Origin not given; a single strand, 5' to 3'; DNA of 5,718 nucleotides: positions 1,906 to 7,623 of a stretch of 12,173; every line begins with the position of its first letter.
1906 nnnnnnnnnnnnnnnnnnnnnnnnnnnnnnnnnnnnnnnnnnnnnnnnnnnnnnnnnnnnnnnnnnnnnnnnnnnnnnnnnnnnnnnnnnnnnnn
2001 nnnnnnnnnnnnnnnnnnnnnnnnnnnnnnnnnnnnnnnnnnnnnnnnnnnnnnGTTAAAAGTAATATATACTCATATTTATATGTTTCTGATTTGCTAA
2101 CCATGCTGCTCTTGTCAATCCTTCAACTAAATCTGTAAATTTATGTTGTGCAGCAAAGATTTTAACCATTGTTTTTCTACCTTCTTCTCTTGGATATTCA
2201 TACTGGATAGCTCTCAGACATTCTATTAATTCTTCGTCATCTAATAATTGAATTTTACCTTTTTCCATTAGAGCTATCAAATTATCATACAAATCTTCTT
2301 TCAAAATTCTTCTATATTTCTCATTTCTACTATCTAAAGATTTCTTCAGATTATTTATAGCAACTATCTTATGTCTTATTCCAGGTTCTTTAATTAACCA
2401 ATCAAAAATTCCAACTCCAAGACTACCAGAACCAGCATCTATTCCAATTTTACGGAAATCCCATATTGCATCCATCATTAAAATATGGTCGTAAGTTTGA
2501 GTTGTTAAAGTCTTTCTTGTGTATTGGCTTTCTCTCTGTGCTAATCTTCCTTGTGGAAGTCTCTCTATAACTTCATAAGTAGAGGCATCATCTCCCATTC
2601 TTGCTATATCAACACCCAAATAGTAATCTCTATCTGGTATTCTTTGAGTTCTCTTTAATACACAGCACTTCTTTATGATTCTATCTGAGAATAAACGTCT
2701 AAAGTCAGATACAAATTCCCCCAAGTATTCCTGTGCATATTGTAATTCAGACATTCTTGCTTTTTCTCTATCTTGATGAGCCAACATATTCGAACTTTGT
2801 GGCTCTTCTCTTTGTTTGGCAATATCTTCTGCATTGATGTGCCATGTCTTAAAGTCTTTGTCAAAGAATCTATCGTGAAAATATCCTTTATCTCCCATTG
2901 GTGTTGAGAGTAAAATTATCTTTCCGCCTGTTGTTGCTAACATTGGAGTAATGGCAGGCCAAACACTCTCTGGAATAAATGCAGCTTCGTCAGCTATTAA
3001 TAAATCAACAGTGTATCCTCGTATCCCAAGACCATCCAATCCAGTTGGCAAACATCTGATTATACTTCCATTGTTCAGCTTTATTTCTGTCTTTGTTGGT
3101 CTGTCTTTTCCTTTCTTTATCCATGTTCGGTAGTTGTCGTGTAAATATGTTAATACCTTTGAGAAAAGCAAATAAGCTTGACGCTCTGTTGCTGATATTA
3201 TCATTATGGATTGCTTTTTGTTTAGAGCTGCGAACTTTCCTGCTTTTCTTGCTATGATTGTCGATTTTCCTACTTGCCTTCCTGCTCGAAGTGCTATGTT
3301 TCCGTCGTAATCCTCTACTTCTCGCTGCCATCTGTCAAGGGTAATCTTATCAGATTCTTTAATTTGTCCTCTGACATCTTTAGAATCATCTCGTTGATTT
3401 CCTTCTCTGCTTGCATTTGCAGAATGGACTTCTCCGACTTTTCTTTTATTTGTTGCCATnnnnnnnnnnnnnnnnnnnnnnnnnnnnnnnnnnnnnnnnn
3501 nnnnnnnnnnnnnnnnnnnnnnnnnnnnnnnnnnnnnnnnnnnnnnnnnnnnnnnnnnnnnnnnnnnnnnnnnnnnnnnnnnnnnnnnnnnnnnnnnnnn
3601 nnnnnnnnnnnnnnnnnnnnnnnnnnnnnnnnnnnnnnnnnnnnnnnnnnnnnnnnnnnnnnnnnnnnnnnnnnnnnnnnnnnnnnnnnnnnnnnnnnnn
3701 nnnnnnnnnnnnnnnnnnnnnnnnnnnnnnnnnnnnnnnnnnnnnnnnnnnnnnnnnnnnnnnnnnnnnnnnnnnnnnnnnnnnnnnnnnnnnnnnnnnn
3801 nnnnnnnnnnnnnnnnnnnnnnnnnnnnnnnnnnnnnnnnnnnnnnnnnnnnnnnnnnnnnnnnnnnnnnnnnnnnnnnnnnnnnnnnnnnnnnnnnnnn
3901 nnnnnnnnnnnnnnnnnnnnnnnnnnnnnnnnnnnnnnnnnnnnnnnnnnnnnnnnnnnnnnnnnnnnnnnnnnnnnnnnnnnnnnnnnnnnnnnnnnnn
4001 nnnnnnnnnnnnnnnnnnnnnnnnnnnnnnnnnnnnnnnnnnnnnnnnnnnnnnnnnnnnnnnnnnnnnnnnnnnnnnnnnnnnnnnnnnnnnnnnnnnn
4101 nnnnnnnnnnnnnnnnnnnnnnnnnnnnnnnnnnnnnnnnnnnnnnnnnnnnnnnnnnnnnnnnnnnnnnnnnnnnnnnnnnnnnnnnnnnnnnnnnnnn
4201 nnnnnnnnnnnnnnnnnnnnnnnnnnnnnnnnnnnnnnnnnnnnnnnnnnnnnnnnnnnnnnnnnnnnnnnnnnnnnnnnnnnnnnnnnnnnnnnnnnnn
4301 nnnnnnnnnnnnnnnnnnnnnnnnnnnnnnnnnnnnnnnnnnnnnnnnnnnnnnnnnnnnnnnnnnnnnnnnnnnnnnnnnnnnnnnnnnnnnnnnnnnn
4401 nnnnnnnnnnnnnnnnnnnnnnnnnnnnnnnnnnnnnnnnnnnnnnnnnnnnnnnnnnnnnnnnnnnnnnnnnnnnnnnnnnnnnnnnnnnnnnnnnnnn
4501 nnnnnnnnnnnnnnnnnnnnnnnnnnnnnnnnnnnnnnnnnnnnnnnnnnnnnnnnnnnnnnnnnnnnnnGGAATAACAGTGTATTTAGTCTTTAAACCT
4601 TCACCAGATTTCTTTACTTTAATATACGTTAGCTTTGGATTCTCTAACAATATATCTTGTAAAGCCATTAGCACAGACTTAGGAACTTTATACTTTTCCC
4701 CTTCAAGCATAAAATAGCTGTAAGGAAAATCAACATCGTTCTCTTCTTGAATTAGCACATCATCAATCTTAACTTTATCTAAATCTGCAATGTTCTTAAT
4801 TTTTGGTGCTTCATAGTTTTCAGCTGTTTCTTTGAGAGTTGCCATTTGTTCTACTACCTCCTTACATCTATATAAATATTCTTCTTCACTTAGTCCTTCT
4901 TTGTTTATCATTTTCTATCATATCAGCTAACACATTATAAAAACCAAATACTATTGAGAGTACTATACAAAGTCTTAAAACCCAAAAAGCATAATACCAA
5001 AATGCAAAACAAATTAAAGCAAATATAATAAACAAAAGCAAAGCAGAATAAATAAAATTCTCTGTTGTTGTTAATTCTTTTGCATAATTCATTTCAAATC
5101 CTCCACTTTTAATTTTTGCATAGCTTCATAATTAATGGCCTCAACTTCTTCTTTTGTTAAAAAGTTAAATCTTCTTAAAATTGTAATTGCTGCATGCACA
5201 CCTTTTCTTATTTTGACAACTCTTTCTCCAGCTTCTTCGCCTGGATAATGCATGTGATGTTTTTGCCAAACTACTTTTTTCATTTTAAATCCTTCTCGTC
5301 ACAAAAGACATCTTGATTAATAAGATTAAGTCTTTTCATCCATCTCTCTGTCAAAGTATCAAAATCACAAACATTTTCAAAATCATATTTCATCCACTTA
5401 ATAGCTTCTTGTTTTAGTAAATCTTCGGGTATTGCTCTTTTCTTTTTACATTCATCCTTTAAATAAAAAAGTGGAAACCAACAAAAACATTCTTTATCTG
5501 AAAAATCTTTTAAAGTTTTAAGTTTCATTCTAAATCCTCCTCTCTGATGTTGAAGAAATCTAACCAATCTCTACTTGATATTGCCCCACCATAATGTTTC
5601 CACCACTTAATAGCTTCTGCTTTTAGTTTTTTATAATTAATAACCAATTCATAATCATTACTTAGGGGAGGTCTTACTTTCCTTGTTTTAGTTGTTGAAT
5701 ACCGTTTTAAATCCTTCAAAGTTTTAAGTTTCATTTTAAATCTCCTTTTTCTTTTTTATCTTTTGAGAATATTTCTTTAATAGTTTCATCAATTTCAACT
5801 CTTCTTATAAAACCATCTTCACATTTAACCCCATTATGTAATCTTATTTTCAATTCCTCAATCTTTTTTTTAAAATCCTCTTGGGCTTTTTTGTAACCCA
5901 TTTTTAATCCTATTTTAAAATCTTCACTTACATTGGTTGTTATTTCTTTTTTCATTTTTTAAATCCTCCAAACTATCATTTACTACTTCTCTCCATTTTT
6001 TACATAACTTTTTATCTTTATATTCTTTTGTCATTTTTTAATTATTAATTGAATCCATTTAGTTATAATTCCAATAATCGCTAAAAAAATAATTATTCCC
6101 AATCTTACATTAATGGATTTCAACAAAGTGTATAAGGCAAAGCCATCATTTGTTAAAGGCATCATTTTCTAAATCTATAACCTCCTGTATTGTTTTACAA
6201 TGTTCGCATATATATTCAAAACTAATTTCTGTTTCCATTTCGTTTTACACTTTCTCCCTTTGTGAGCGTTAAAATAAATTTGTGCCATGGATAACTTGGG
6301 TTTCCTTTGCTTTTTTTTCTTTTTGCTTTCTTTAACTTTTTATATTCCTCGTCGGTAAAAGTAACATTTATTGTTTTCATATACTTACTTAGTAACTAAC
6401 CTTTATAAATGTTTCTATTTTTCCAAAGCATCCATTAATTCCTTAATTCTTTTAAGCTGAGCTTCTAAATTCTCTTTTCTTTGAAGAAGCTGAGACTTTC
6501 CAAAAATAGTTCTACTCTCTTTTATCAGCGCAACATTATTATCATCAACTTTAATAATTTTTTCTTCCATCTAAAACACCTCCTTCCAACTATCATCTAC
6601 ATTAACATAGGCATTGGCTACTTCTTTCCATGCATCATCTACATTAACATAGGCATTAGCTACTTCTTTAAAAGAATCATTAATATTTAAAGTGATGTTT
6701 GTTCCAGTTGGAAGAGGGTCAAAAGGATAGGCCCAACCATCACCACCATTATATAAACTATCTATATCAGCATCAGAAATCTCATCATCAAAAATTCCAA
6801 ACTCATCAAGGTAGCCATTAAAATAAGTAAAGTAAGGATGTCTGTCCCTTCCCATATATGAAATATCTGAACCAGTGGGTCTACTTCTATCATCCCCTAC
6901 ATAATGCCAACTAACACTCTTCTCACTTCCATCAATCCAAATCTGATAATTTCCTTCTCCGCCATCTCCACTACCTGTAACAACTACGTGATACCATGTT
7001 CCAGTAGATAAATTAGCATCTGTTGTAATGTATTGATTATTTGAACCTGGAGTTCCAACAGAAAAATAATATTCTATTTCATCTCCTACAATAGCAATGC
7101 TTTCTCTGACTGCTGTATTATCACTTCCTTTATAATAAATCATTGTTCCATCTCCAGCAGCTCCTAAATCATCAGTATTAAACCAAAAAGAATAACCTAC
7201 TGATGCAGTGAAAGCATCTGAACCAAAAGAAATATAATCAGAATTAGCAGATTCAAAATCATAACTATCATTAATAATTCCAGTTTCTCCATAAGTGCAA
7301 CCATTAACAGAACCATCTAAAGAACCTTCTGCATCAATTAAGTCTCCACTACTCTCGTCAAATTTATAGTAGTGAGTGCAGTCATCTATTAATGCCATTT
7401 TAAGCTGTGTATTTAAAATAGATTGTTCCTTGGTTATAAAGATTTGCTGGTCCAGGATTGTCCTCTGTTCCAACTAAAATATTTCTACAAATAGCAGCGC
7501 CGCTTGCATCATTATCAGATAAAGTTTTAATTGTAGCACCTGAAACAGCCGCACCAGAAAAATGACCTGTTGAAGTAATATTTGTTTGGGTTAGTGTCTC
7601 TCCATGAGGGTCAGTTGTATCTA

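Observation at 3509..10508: Six TATA boxes at an almost invariant 21-nt distance from an ATG: archaeal promoters driving leaderless operons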

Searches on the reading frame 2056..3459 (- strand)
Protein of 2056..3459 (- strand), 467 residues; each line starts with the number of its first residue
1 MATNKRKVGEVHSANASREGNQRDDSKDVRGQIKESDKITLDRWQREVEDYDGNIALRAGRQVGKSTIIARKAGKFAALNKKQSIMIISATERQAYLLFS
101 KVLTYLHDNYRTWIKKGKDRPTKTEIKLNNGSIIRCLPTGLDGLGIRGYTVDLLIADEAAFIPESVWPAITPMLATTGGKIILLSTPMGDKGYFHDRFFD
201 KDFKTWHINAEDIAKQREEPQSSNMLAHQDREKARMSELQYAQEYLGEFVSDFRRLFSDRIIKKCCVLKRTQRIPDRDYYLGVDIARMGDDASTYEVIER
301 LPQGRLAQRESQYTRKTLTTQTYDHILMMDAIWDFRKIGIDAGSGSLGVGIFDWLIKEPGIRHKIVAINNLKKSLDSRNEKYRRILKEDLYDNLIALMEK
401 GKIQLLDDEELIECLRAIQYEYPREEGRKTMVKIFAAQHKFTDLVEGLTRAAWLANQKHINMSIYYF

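Call 7: search_protein_families(library=pfam, max_evalue=0.01, proteins=[window:2056-3459:-])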
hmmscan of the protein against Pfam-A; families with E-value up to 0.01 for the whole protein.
window:2056-3459:- (467 aa): 2 families
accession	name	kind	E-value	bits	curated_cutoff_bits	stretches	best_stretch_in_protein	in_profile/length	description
PF03237.21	Terminase_6N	-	4.5e-11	43.3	22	1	59-258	4-209/215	Terminase large subunit, T4likevirus-type, N-terminal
PF05127.21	NAT10_TcmA_helicase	-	0.00026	21.4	22.7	1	57-170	2-109/176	RNA cytidine acetyltransferase NAT10/TcmA, helicase domain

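Call 8: search_protein_families(library=phrogs, max_evalue=0.01, proteins=[window:2056-3459:-])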
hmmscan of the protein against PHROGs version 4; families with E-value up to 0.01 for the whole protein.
window:2056-3459:- (467 aa): 8 families
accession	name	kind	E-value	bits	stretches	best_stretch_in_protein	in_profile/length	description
phrog_2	-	head and packaging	1.6e-45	157.1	1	28-449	256-586/807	terminase large subunit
phrog_7579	-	head and packaging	7.9e-34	117.9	1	44-263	8-227/239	terminase large subunit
phrog_675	-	head and packaging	8.4e-10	38.5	1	43-208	45-212/576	terminase large subunit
phrog_38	-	head and packaging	1.2e-08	35.2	1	52-419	305-683/760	terminase large subunit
phrog_5989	-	head and packaging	5.3e-06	26.8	1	58-164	162-265/347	terminase large subunit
phrog_36964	-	head and packaging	6.3e-06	25.5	1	74-194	443-564/890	terminase large subunit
phrog_5902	-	unknown function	1.2e-05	25.7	1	152-210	157-224/359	-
phrog_5909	-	head and packaging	2.1e-05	24.8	1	182-357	4-184/285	terminase large subunit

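Call 10: search_dna_similar(query=window:2056-3459:-, collection=phages, mode=protein, max_evalue=0.00001)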
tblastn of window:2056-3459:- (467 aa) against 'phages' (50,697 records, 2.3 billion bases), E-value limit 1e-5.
Records with a match: 1376; places in all: 1376; records where one place covers at least 80% of the query: 19.
Best place of each record, by identity: <60% 1376.
By first word of the organism name: Synechococcus 374; Klebsiella 202; Salmonella 188; Vibrio 105; Escherichia 94; Acinetobacter 64; Cyanophage 60; Serratia 26; Prochlorococcus 24; Rhizobium 23; and 45 more.
By host as written in the record: - 315; Synechococcus 107; Klebsiella pneumoniae 53; Escherichia coli 42; Synechococcus sp. 35; Synechococcus sp. WH7803 28; Salmonella enterica 28; Salmonella enterica subsp. enterica serovar Enteritidis PT1 21; and 325 more.
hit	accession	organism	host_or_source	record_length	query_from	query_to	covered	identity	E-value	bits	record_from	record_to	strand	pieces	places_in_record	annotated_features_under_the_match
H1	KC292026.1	Halogranum tailed virus 1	Halogranum sp. SS5-1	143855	44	463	90%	29.8%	3e-41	163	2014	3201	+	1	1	5: terminase large subunit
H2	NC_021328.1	Halogranum tailed virus 1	Halogranum sp. SS5-1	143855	44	463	90%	29.8%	3e-41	163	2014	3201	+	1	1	5: terminase large subunit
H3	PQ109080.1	Thermus phage Riverbug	Thermus thermophilus HB8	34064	39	465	91%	25.6%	2e-19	97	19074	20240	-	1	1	TerL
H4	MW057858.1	Providencia phage PSTCR6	Providencia stuartii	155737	60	458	85%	24.9%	4e-8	62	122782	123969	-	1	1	large terminase protein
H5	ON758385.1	Xanthomonas phage BUDD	Xanthomonas sp.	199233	57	460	87%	24.5%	1e-13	79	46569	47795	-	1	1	terminase large subunit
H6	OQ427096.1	Xanthomonas phage X1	Xanthomonas campestris pv. campestris ...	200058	57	460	87%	24.5%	5e-13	78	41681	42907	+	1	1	terminase large subunit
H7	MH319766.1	Marine virus AG-345-P14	single cell amplified by WGA-X; seawater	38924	54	460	87%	23.5%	6e-11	71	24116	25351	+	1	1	record has no annotation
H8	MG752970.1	Ralstonia phage RsoM2USA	Ralstonia solanacearum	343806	60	401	73%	26.4%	4e-13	78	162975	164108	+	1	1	hypothetical protein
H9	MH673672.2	Thermus phage phiFa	Thermus thermophilus HB27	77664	59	421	78%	24.9%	2e-13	79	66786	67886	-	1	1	terminase large subunit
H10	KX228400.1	Clostridium phage CDKM15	Clostridium difficile strain CD105HE1 ...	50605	42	420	81%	23.7%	1e-6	57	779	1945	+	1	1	terminase large subunit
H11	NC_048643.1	Clostridium phage CDKM15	Clostridium difficile strain CD105HE1 ...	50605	42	420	81%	23.7%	1e-6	57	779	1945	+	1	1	DEAD/DEAH box helicase family protein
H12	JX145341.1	Clostridium phage phiMMP02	Clostridium difficile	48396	42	420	81%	23.7%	2e-6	56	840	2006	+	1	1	terminase large subunit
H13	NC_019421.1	Clostridium phage phiMMP02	Clostridium difficile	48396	42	420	81%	23.7%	2e-6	56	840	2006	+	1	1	DEAD/DEAH box helicase family protein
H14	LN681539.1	Clostridium phage phiCD505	Clostridium difficile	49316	42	420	81%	23.7%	2e-6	56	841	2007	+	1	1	putative terminase B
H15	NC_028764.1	Clostridium phage phiCD505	Clostridium difficile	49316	42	420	81%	23.7%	2e-6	56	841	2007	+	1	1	DEAD/DEAH box helicase family protein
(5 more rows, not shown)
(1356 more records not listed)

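Call 42: search_protein_families(library=ncbifam, max_evalue=0.01, proteins=[window:2056-3459:-])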
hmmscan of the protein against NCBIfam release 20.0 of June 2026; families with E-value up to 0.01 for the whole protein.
window:2056-3459:- (467 aa): 1 family
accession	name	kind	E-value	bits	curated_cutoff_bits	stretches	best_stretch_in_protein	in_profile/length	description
NF033889.1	termin_lrg_T7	equivalog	0.0075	15.1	150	0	54-99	34-79/500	phage terminase large subunit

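Call 64: find_homologous_proteins(query=window:2056-3459:-, max_evalue=1e-10)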
Query window:2056-3459:- (467 aa): 2802 proteins with E <= 1e-10 among 8000 candidates; the best 120 are listed.
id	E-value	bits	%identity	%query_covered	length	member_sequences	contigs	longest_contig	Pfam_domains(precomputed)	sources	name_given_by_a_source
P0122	0.0e+0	1059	100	100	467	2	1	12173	PF03237.22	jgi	-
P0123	1.9e-201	688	67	100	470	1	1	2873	PF03237.22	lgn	-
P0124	4.9e-188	644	63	99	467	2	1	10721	PF03237.22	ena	-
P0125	3.4e-185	634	65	92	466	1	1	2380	PF03237.22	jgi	jgi:hypothetical protein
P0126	8.3e-182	623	61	99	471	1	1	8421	PF03237.22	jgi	jgi:hypothetical protein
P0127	5.6e-181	620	59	99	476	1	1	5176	PF03237.22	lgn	-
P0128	1.0e-180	620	59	96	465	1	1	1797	PF03237.22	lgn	-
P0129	2.3e-180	618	61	100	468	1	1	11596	PF03237.22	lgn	-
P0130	2.7e-179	615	61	98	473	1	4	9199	PF05127.22,PF03237.22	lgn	-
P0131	4.0e-179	614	60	100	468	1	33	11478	PF03237.22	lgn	-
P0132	4.2e-179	614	60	100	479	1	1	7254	PF03237.22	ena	-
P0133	2.3e-177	609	60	97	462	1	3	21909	PF05127.22,PF03237.22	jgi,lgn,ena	-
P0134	3.3e-177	608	60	100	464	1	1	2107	PF03237.22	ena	-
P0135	6.2e-177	607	61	95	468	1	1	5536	PF03237.22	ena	-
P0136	1.2e-176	606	62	92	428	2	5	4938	PF03237.22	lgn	-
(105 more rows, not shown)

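Call 70: search_solved_structures(query=window:2056-3459:-, max_evalue=0.01)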
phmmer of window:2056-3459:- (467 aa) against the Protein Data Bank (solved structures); distinct sequences matched with E-value up to 0.01: 5.
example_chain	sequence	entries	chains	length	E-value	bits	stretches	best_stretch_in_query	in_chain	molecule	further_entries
3ezk_A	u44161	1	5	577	4.1e-07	32.5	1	58-196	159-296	DNA packaging protein Gp17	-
2o0h_A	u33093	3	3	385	1.9e-06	30.3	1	58-196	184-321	DNA packaging protein Gp17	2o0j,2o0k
4zni_A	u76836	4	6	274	3.1e-06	29.6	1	145-197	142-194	Phage terminase large subunit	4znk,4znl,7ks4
3cpe_A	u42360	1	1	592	3.9e-06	29.3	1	58-196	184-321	DNA packaging protein Gp17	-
4znj_A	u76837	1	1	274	1.8e-05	27.1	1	146-197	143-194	Phage terminase large subunit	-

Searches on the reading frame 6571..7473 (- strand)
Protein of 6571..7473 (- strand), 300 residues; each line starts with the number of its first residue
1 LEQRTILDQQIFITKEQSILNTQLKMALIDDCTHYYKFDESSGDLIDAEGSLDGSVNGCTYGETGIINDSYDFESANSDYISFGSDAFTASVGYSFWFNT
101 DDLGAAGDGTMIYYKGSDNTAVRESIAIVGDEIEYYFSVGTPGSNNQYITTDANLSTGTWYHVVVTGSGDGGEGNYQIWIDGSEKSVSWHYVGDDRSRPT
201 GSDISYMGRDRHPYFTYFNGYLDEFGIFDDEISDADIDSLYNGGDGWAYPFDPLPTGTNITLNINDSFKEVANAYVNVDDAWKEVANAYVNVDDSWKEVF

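Call 7: search_protein_families(library=pfam, max_evalue=0.01, proteins=[window:6571-7473:-])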
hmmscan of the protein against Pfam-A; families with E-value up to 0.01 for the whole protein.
window:6571-7473:- (300 aa): 1 family
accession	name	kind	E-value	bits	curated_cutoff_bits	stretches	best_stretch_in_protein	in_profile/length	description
PF13385.13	Laminin_G_3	-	2.2e-18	67.3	27.6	1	77-237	3-150/151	Concanavalin A-like lectin/glucanases superfamily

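Call 8: search_protein_families(library=phrogs, max_evalue=0.01, proteins=[window:6571-7473:-])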
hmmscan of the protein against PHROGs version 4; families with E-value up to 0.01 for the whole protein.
window:6571-7473:- (300 aa): 0 families

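Call 42: search_protein_families(library=ncbifam, max_evalue=0.01, proteins=[window:6571-7398:-])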
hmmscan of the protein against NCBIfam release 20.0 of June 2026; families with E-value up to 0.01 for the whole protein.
window:6571-7398:- (275 aa): 0 families
